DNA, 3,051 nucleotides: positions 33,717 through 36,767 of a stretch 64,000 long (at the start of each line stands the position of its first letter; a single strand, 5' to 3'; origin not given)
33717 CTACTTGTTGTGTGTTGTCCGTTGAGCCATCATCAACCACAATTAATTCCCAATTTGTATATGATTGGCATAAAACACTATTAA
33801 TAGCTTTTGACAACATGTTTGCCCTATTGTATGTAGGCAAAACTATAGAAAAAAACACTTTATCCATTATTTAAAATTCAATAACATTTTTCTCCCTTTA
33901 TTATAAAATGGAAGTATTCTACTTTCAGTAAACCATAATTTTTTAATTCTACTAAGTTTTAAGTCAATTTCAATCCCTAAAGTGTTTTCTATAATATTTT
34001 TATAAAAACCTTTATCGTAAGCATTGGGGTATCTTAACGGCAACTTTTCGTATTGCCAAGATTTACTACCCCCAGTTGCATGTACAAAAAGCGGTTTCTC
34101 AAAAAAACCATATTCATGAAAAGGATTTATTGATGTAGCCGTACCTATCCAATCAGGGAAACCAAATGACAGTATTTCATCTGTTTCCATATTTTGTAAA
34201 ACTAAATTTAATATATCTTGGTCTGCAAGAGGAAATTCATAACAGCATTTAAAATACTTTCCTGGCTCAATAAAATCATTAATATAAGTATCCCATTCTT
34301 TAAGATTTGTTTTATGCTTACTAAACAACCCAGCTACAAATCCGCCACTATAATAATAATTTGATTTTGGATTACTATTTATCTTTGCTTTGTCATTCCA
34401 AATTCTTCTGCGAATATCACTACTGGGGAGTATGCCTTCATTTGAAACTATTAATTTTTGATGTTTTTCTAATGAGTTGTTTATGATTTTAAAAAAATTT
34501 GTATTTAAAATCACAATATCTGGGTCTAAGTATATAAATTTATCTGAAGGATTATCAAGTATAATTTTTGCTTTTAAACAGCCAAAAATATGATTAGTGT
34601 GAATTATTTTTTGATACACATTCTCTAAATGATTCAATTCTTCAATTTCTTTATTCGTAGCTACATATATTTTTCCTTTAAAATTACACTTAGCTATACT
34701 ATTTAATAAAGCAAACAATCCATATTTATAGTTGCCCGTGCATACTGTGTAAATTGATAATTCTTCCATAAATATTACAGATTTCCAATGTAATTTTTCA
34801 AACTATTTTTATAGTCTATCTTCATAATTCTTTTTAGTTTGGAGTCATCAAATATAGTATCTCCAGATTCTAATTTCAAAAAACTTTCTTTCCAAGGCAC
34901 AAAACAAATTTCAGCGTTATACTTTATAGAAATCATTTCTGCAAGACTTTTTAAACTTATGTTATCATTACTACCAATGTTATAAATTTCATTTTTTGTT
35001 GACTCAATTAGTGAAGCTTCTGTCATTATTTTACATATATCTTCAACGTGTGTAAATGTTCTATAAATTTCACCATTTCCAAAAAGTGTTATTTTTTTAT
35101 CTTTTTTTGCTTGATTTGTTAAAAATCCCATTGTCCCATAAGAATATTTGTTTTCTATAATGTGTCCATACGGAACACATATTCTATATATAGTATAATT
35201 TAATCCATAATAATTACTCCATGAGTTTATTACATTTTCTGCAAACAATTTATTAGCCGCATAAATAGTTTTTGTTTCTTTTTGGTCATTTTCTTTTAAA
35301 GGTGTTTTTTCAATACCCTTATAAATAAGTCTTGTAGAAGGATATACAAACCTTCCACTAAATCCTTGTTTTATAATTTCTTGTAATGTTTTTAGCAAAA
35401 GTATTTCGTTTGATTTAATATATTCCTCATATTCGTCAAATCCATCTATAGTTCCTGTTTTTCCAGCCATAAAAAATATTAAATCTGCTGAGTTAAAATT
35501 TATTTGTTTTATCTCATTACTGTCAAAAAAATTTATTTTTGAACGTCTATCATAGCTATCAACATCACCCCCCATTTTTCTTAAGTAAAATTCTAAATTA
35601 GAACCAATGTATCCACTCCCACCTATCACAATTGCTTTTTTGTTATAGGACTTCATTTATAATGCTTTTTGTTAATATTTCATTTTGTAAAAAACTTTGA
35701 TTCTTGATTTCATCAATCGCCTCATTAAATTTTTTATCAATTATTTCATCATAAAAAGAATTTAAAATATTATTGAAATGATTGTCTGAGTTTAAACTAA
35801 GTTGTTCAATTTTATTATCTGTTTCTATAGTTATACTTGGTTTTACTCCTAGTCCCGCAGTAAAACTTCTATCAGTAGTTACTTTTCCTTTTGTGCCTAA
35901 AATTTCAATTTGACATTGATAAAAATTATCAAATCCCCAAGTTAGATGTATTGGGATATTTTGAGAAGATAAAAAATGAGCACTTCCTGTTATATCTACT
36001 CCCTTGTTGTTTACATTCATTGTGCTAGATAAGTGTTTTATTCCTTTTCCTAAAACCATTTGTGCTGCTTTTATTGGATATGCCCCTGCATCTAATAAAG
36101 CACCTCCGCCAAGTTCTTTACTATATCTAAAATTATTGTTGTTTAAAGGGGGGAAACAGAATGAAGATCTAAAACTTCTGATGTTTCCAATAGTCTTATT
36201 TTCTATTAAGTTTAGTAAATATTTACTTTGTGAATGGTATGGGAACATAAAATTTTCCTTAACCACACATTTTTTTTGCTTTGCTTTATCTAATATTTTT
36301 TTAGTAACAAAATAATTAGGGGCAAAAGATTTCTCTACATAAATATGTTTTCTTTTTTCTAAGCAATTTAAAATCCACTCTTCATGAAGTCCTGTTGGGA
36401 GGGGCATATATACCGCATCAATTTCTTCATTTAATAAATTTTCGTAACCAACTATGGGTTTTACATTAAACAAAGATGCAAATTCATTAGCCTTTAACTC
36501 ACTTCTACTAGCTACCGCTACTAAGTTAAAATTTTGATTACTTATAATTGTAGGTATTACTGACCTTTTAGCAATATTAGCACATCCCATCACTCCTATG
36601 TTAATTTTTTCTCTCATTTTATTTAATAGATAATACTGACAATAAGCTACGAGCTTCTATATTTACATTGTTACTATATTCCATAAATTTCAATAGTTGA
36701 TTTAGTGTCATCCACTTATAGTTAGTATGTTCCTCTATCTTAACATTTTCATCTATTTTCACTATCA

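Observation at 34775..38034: Predicted NDP-2,6-dideoxyhexose branch (2,3-dehydratase + 3-ketoreductase + 4-ketoreductase) inside a Wza/Wzc polysaccharide locus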

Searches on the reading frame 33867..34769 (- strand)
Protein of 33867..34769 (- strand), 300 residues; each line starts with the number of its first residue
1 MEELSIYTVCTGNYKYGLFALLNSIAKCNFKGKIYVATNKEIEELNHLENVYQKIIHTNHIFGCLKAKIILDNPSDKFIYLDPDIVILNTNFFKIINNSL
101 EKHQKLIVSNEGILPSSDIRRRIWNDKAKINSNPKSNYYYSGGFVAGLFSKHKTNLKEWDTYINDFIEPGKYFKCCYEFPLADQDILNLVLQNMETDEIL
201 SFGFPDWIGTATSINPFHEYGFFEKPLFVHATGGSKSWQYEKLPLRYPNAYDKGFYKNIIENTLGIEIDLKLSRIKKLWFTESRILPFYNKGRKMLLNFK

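Call 3: search_protein_families(library=pfam, proteins=[window:33867-34769:-], max_evalue=0.01)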
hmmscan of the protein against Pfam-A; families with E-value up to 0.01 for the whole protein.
window:33867-34769:- (300 aa): 2 families
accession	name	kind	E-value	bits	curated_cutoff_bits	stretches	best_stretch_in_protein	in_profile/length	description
PF01501.26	Glyco_transf_8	-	2.4e-07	31.1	24.3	1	23-240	48-251/253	Glycosyl transferase family 8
PF02086.21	MethyltransfD12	-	0.0071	16.5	22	0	18-83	117-183/253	D12 class N6 adenine-specific DNA methyltransferase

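Call 4: search_protein_families(library=ncbifam, proteins=[window:33867-34769:-], max_evalue=0.01)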
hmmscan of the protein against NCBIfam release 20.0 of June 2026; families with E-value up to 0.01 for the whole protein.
window:33867-34769:- (300 aa): 1 family
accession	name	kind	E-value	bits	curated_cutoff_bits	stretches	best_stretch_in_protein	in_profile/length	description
NF045582.1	Npun_R2823_gen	subfamily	0.00038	20.1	250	1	55-189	86-213/299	Npun_R2821/Npun_R2822 family protein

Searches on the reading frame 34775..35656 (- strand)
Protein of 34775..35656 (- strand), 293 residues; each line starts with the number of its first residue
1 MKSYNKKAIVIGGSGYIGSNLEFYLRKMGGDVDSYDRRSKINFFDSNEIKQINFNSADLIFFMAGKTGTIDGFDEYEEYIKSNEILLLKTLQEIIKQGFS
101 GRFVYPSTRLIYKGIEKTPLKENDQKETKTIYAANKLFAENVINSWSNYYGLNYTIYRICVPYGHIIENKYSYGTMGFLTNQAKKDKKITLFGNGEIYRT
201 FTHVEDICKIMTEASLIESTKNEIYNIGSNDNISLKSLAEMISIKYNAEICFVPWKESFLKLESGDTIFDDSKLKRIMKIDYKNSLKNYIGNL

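Call 3: search_protein_families(library=pfam, proteins=[window:34775-35656:-], max_evalue=0.01)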
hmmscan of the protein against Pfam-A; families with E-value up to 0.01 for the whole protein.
window:34775-35656:- (293 aa): 3 families
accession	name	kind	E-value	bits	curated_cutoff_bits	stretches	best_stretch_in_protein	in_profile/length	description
PF01370.27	Epimerase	-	2.1e-29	103.1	20.9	1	9-228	2-240/240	NAD dependent epimerase/dehydratase family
PF16363.11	GDP_Man_Dehyd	-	3.1e-17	63.5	27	1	57-252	76-272/332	GDP-mannose 4,6 dehydratase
PF04321.23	RmlD_sub_bind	-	6.7e-10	39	27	1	8-247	3-232/287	RmlD substrate binding domain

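Call 4: search_protein_families(library=ncbifam, proteins=[window:34775-35656:-], max_evalue=0.01)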
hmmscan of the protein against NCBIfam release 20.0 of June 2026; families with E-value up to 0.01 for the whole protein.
window:34775-35656:- (293 aa): 15 families
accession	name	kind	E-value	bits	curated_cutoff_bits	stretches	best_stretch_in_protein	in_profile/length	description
TIGR01181.1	dTDP_gluc_dehyt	equivalog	4.2e-18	65.5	365.1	1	42-243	58-258/321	dTDP-glucose 4,6-dehydratase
TIGR04180.1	EDH_00030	hypoth_equivalog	1.8e-15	56.8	475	1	47-253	62-263/297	NAD-dependent 4,6-dehydratase LegB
TIGR01179.1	galE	equivalog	2.7e-14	52.8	262.3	1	49-243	62-272/332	UDP-glucose 4-epimerase GalE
NF047922.1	GDPFucSynFcl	equivalog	1.3e-12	47.8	500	1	6-250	3-259/308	GDP-L-fucose synthase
TIGR02197.1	heptose_epim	equivalog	1.2e-10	41.1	274.6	1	9-255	2-271/316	ADP-glyceromanno-heptose 6-epimerase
NF008872.0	PRK11908.1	equivalog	1.6e-08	34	294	1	102-243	112-268/349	bifunctional UDP-4-keto-pentose/UDP-xylose synthase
TIGR01214.1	rmlD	equivalog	2.9e-07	29.9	224.05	1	9-244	3-224/285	dTDP-4-dehydrorhamnose reductase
TIGR01777.1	yfcH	hypoth_equivalog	1.1e-06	28.4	207.35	1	9-254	2-250/292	TIGR01777 family oxidoreductase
NF007582.0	PRK10217.1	equivalog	4.7e-06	25.9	698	1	103-232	129-256/355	dTDP-glucose 4,6-dehydratase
NF008360.0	PRK11150.1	equivalog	1e-05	24.9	452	1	101-287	109-293/310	ADP-glyceromanno-heptose 6-epimerase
NF007490.0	PRK10084.1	subfamily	1.7e-05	24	649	1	123-232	158-263/361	dTDP-glucose 4,6-dehydratase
TIGR02622.1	CDP_4_6_dhtase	equivalog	4.5e-05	22.7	278.45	0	5-51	4-52/352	CDP-glucose 4,6-dehydratase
NF042422.1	oxyalk_red_OleD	equivalog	6.2e-05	22.5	580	1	7-143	2-150/329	2-alkyl-3-oxoalkanoate reductase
NF047837.1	UDPAcbARedWbcJ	equivalog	8.2e-05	21.7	500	1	7-243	2-212/372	UDP-2-acetamido-2,6-beta-L-arabino-hexul-4-ose reductase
TIGR01472.1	gmd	equivalog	0.0055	16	415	0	87-250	111-272/342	GDP-mannose 4,6-dehydratase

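Call 10: search_solved_structures(query=window:34775-35656:-, max_evalue=0.001, show_alignments=1)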
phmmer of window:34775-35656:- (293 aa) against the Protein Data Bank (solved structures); distinct sequences matched with E-value up to 0.001: 57.
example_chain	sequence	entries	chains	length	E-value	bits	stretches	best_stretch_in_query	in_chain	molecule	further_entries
3ehe_A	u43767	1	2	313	3.7e-14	56.1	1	46-243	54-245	UDP-glucose 4-epimerase (GalE-1)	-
4zrm_A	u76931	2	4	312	2.4e-13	53.5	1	9-258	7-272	UDP-glucose 4-epimerase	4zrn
2hun_A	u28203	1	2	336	5.5e-13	52.3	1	55-232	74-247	336aa long hypothetical dTDP-glucose 4,6-dehydratase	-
6wjb_A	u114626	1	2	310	2.5e-12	50.1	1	81-233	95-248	NAD-dependent epimerase/dehydratase family protein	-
6bwl_A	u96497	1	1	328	4.7e-12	49.2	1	53-243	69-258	Pal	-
6wj9_A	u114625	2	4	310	1.3e-11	47.8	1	81-233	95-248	NAD-dependent epimerase/dehydratase family protein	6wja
6pmh_A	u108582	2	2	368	1.6e-10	44.2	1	3-241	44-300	UDP-glucose 4-epimerase related protein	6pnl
6kv9_A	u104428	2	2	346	1.7e-10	44.2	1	8-242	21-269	MoeE5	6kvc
8rdg_A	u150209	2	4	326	7.7e-10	42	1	53-248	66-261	SDR family NAD(P)-dependent oxidoreductase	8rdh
1orr_A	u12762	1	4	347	1.3e-09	41.3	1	98-266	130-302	CDP-tyvelose-2-epimerase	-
6zl6_A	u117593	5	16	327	1.8e-09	40.7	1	30-243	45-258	Epimerase domain-containing protein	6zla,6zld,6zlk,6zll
8rdi_A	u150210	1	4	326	2.4e-09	40.4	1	53-248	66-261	SDR family NAD(P)-dependent oxidoreductase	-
8v4g_A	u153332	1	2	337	3.2e-09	39.9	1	3-260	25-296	Putative nucleotide sugar dehydratase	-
8v4h_A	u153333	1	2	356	3.6e-09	39.8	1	3-259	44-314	Putative nucleotide sugar dehydratase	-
6x3b_A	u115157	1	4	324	4.8e-09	39.4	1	7-245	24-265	GDP-6-deoxy-D-mannose reductase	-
1e6u_A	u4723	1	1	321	9.1e-07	31.9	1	7-243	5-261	GDP-FUCOSE SYNTHETASE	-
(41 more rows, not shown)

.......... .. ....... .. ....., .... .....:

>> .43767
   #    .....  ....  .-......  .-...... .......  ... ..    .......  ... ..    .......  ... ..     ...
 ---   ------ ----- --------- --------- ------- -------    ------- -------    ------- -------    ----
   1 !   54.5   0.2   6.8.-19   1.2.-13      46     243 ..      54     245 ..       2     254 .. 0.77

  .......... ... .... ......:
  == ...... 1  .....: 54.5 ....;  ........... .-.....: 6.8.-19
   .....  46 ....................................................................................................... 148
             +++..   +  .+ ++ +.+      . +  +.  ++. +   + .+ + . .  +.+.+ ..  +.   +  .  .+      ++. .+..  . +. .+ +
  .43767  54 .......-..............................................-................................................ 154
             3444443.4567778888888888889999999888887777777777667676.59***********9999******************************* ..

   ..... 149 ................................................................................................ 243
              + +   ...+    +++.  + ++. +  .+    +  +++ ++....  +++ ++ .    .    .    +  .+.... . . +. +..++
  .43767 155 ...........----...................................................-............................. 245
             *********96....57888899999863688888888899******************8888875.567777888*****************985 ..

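Call 54: search_solved_structures(query=A2, max_evalue=1e-8, show_alignments=0)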
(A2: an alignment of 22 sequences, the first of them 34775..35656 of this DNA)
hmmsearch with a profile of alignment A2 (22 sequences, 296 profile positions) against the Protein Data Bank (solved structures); distinct sequences matched with E-value up to 1e-8: 113 (the best 60 are shown).
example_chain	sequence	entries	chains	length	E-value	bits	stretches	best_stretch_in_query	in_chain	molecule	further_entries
6wjb_A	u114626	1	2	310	7.4e-27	97.5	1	2-232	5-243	NAD-dependent epimerase/dehydratase family protein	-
6zl6_A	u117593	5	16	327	1.4e-26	96.6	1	1-247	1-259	Epimerase domain-containing protein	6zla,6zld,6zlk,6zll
6wj9_A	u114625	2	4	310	8.8e-26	93.9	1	2-232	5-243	NAD-dependent epimerase/dehydratase family protein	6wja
6zlj_A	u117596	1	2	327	1e-25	93.7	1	1-247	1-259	Epimerase domain-containing protein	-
6dnt_A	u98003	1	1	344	1e-25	93.7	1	2-258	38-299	NAD-dependent epimerase/dehydratase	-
6bwl_A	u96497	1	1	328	3.1e-25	92.1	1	1-258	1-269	Pal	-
8rdg_A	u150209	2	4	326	1.2e-24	90.2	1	1-251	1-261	SDR family NAD(P)-dependent oxidoreductase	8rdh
3ehe_A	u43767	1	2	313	6.5e-24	87.8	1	3-250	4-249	UDP-glucose 4-epimerase (GalE-1)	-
8rdi_A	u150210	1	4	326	9.1e-24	87.3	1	1-251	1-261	SDR family NAD(P)-dependent oxidoreductase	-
1orr_A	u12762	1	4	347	3e-23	85.6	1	2-281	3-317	CDP-tyvelose-2-epimerase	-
8vr2_A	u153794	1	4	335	5.8e-23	84.7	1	2-252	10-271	NAD-dependent epimerase/dehydratase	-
5u4q_A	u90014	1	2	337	1.1e-22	83.7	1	1-220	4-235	dTDP-glucose 4,6-dehydratase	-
9rl0_E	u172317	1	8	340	2.1e-22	82.8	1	1-269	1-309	CDP-tyvelose 2-epimerase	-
6kv9_A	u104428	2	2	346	5.7e-22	81.4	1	3-247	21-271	MoeE5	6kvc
4zrm_A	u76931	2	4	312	1.7e-21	79.9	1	1-233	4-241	UDP-glucose 4-epimerase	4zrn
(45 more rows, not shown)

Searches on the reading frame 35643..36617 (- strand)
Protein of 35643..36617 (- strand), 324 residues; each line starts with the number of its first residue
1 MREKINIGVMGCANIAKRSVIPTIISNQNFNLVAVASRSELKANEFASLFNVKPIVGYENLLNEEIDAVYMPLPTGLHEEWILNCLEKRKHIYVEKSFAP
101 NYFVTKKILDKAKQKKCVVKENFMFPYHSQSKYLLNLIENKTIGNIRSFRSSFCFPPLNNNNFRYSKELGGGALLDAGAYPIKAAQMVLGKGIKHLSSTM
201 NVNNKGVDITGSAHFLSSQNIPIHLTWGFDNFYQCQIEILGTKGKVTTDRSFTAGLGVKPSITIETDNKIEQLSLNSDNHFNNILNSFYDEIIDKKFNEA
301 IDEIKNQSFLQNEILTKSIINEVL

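Call 3: search_protein_families(library=pfam, proteins=[window:35643-36617:-], max_evalue=0.01)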
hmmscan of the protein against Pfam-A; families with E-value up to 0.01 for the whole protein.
window:35643-36617:- (324 aa): 3 families
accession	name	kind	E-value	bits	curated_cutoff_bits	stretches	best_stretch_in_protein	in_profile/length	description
PF22725.1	GFO_IDH_MocA_C3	-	3e-18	66.4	27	1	136-246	6-123/124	GFO/IDH/MocA C-terminal domain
PF01408.29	GFO_IDH_MocA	-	7e-18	65.9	24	1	5-122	1-119/120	Oxidoreductase family, NAD-binding Rossmann fold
PF02894.22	GFO_IDH_MocA_C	-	4.4e-06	27.1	22.9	1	137-300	3-187/218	Oxidoreductase family, C-terminal alpha/beta domain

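Call 4: search_protein_families(library=ncbifam, proteins=[window:35643-36617:-], max_evalue=0.01)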
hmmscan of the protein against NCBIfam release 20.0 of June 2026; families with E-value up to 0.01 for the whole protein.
window:35643-36617:- (324 aa): 8 families
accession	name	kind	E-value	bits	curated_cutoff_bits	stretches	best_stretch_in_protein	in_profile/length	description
TIGR04380.1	myo_inos_iolG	equivalog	1.3e-16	60.4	355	1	4-296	1-300/330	inositol 2-dehydrogenase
NF041392.1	XylDh_Gfo6_Halo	equivalog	7.2e-16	57.9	350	1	3-294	15-317/350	D-xylose 1-dehydrogenase Gfo6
NF040723.1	UDP-GlcNAcDh_Arch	equivalog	1e-15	58.1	450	1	6-154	2-149/302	UDP-N-acetylglucosamine 3-dehydrogenase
NF008607.0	PRK11579.1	subfamily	4.6e-11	42.3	330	1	1-191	1-191/346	oxidoreductase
NF052679.1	InsChiInosDhIolG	equivalog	4.7e-09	35.7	540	1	5-147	3-149/343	bifunctional inositol 2-dehydrogenase/D-chiro-inositol 1-dehydrogenase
NF052479.1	LevoglcsnDh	equivalog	1.1e-08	34.2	650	1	62-200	69-212/386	levoglucosan dehydrogenase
NF007574.0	PRK10206.1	equivalog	0.00019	20.6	352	1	5-153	3-153/345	oxidoreductase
NF058561.1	BT_2158_fam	equivalog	0.0042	15.7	750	1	41-149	69-180/487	glycoside 3-dehydrogenase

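Call 9: search_solved_structures(query=window:35643-36617:-, max_evalue=0.001, show_alignments=2)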
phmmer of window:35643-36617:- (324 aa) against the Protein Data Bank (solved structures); distinct sequences matched with E-value up to 0.001: 50.
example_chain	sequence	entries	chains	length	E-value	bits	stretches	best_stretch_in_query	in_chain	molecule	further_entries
3rbv_A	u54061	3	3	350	8.7e-53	182.8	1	5-295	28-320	Sugar 3-ketoreductase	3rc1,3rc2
3rcb_A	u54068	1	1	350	3.1e-52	181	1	5-295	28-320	Sugar 3-ketoreductase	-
3rc7_A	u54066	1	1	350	3.1e-52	181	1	5-295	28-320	Sugar 3-ketoreductase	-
3rc9_A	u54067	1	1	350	5.9e-52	180.1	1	5-295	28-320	Sugar 3-ketoreductase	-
4had_A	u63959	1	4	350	1e-27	100.5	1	5-212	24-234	Probable oxidoreductase protein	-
1ydw_A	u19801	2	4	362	1.3e-24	90.3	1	4-189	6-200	AX110P-like protein | Probable oxidoreductase At4g09670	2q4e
1zh8_A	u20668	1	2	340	2.6e-14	56.4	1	3-248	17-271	oxidoreductase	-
3e9m_A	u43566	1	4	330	9.7e-14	54.6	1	3-247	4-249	Oxidoreductase, Gfo/Idh/MocA family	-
1ofg_A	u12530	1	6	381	5.1e-12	48.9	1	6-191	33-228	GLUCOSE-FRUCTOSE OXIDOREDUCTASE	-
1ryd_A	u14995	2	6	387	5.4e-12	48.9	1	6-191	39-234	glucose-fructose oxidoreductase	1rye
1h6a_A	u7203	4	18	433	7.1e-12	48.5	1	6-191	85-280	PRECURSOR FORM OF GLUCOSE-FRUCTOSE OXIDOREDUCTASE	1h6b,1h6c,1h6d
1evj_A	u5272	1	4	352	1.7e-11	47.2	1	7-191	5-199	GLUCOSE-FRUCTOSE OXIDOREDUCTASE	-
4iq0_A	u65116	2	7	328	3.7e-11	46.1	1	5-248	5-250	Oxidoreductase, Gfo/Idh/MocA family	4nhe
2ho5_A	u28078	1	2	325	4.9e-11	45.7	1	6-248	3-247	Oxidoreductase, Gfo/Idh/MocA family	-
3evn_A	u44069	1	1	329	8e-11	45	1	3-217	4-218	Oxidoreductase, Gfo/Idh/MocA family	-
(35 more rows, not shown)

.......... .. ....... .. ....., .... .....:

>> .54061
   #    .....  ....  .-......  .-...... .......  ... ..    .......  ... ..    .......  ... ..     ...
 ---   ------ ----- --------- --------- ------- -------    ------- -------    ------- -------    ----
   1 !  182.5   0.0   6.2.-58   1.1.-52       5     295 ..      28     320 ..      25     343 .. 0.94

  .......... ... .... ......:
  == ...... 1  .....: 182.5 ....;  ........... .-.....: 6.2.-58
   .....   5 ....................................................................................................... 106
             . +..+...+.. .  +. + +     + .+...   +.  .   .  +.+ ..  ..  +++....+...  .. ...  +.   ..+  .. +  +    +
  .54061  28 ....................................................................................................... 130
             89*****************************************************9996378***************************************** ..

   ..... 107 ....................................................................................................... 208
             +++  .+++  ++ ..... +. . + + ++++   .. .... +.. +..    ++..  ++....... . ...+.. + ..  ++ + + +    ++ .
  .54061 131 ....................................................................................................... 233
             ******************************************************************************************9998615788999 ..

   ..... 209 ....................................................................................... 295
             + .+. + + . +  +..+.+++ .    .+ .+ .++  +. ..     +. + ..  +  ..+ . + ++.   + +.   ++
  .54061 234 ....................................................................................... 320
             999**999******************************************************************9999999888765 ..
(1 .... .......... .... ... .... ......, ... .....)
